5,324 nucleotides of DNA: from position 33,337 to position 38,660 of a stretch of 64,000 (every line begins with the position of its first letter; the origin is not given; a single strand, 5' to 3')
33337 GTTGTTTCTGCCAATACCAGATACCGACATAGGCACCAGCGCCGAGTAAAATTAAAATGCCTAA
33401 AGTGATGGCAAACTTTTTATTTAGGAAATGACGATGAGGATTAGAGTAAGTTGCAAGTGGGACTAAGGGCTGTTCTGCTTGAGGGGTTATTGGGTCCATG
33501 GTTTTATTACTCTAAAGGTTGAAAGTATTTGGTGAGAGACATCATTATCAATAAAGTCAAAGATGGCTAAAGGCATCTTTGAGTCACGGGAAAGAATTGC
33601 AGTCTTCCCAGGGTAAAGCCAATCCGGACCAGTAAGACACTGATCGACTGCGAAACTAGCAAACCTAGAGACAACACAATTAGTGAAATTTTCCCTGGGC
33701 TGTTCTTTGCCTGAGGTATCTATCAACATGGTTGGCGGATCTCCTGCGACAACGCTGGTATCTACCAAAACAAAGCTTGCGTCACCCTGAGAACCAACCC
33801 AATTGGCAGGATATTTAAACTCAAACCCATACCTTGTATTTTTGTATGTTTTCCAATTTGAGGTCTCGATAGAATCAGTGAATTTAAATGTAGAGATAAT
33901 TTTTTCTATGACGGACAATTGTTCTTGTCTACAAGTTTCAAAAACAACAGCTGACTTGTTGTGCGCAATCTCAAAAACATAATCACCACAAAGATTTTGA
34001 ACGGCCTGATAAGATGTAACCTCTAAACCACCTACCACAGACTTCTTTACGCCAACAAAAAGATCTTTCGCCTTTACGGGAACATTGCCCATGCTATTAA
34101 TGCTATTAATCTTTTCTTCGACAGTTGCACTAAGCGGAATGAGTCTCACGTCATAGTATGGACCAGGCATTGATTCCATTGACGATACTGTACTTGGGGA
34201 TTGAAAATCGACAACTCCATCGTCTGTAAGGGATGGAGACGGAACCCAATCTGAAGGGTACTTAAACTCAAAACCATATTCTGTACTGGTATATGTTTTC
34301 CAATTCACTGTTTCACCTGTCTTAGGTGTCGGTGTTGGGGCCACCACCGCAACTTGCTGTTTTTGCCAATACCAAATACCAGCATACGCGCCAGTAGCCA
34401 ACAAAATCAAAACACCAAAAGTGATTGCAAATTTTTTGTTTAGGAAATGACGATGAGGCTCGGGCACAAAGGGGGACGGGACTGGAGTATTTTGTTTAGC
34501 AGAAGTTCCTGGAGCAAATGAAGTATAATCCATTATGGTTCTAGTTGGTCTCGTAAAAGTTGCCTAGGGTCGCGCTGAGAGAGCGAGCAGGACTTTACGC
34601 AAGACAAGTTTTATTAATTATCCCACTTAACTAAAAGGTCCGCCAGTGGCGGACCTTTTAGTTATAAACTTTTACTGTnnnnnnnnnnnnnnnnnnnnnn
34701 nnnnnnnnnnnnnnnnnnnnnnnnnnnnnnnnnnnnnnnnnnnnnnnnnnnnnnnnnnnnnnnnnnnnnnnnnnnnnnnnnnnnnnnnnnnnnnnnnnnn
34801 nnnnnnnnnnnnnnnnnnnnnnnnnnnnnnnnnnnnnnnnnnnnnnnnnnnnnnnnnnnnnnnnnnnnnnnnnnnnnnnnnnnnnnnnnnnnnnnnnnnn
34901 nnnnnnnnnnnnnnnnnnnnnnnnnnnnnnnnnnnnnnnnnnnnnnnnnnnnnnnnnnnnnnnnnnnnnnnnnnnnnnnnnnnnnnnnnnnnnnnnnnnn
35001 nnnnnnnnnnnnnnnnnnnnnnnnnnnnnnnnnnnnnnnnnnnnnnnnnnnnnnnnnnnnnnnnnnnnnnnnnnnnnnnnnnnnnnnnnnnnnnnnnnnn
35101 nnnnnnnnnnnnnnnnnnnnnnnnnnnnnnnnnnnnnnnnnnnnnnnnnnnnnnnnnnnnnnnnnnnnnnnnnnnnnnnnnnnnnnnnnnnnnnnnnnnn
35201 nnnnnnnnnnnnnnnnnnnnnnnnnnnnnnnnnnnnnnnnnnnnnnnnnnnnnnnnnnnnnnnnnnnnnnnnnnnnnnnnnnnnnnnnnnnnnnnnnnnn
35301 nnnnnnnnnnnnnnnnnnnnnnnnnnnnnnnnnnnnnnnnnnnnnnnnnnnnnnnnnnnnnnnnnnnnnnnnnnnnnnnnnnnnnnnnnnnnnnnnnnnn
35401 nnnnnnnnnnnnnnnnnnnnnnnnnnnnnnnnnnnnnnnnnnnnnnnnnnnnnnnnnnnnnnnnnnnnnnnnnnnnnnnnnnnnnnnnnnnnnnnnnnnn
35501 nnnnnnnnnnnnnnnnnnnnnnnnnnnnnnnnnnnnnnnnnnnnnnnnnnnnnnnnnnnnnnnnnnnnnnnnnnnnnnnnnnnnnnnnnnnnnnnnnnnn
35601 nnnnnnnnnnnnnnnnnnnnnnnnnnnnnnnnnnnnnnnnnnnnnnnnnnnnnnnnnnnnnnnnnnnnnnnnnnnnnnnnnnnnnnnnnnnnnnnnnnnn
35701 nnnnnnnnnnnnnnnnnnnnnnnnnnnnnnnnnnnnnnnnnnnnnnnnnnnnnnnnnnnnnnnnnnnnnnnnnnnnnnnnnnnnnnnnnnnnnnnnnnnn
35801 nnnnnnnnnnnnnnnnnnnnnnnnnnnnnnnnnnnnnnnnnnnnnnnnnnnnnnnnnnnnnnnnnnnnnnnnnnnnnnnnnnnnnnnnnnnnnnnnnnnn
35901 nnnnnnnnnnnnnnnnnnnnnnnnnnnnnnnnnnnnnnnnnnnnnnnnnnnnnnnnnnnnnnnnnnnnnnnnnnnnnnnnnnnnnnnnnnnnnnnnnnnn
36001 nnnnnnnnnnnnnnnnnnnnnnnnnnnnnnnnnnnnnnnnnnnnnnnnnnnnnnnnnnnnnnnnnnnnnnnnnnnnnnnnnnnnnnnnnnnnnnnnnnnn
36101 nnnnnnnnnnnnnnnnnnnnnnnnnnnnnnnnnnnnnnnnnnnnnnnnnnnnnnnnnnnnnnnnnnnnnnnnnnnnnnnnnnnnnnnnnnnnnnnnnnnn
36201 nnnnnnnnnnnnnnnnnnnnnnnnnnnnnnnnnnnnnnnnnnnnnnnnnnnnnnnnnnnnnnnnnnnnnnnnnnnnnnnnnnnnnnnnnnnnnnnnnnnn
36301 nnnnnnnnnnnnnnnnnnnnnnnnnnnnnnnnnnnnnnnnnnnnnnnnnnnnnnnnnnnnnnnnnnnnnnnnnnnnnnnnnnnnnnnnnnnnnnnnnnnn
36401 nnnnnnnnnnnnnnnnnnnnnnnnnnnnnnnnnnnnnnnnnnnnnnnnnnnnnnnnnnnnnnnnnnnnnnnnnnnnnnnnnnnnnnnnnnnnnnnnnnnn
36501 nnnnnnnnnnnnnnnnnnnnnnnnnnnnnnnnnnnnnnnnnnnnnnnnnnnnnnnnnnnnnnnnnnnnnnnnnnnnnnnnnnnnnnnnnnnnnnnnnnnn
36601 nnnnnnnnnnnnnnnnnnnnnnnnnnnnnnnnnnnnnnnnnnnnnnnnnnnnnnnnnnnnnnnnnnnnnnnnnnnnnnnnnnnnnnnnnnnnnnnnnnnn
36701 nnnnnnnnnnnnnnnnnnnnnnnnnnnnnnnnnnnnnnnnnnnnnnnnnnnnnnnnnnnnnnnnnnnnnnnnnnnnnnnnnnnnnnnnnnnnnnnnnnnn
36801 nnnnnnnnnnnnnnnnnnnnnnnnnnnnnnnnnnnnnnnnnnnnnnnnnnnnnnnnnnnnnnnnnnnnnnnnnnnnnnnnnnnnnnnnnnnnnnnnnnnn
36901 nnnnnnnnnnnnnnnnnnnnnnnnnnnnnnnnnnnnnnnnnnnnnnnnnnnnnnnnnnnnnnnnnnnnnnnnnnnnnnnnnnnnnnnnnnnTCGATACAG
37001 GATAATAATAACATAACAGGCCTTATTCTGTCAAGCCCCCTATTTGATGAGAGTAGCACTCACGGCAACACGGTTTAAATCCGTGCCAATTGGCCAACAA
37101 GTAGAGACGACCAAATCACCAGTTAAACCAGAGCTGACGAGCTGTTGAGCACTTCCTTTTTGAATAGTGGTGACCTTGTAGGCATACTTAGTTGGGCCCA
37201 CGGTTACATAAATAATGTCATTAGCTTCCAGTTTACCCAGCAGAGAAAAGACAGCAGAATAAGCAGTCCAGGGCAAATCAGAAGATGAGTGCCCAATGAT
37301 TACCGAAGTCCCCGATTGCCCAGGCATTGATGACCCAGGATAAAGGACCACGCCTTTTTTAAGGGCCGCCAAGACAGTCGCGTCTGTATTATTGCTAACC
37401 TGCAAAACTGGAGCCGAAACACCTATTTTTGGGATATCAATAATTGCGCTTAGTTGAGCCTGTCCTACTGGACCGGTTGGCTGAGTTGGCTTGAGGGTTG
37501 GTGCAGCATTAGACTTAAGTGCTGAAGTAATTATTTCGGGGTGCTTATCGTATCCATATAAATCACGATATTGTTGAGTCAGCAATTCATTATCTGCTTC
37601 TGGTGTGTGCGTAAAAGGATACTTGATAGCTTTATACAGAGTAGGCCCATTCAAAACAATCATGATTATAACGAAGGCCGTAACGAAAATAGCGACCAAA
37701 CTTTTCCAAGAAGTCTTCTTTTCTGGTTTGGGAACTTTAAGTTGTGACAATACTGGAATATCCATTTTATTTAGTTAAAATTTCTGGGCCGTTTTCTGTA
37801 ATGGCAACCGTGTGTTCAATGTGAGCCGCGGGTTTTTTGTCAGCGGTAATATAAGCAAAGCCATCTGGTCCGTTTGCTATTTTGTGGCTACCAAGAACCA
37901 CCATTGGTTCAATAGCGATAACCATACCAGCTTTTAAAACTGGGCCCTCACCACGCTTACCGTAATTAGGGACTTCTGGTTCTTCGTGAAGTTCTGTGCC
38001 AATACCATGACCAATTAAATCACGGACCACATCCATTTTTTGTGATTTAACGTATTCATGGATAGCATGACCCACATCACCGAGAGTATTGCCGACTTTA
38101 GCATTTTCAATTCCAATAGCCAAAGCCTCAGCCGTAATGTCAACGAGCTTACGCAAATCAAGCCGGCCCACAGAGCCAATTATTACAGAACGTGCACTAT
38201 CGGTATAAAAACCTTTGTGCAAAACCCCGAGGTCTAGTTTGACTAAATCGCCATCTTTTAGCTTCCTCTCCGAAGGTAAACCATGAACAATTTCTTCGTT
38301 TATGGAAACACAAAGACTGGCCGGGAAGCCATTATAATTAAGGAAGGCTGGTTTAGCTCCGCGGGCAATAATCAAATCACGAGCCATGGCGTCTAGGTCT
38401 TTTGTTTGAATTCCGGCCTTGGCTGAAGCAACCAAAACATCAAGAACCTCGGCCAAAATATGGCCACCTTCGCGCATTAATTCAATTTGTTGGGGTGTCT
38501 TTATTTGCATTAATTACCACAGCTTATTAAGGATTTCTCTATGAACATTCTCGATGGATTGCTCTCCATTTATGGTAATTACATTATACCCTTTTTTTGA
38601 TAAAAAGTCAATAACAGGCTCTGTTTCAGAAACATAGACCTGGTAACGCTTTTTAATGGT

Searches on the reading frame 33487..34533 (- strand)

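Call 81: search_protein_families(library=pfam, proteins=[window:33487-34533:-], max_evalue=0.001)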
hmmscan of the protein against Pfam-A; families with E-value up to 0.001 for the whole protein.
window:33487-34533:- (348 aa): 2 families
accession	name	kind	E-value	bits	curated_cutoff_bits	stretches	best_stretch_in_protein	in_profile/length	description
PF18933.6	PsbP_2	-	1.7e-12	48.2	27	2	197-250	14-67/184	PsbP-like protein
PF01789.22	PsbP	-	2.4e-05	24.9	23.5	0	78-112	3-36/155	PsbP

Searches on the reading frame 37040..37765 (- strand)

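Call 81: search_protein_families(library=pfam, proteins=[window:37040-37765:-], max_evalue=0.001)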
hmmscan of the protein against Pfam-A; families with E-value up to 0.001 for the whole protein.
window:37040-37765:- (241 aa): 1 family
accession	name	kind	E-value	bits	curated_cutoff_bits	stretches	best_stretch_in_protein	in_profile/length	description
PF04203.18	Sortase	-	3e-20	72.7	26.6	1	109-239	1-124/125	Sortase domain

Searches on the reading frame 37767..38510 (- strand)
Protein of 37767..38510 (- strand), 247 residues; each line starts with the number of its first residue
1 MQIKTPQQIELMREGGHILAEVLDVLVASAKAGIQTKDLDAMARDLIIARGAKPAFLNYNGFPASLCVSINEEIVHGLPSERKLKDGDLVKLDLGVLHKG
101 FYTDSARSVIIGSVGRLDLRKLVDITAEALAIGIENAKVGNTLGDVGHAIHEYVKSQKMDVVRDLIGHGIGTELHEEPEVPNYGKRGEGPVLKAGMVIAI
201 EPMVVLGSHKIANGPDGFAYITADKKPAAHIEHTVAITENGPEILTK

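Call 81: search_protein_families(library=pfam, proteins=[window:37767-38510:-], max_evalue=0.001)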
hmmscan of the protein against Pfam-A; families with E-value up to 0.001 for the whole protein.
window:37767-38510:- (247 aa): 1 family
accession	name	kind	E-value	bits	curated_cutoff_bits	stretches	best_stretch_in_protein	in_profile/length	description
PF00557.29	Peptidase_M24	-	3e-48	164.8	23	1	10-239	1-208/208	Metallopeptidase family M24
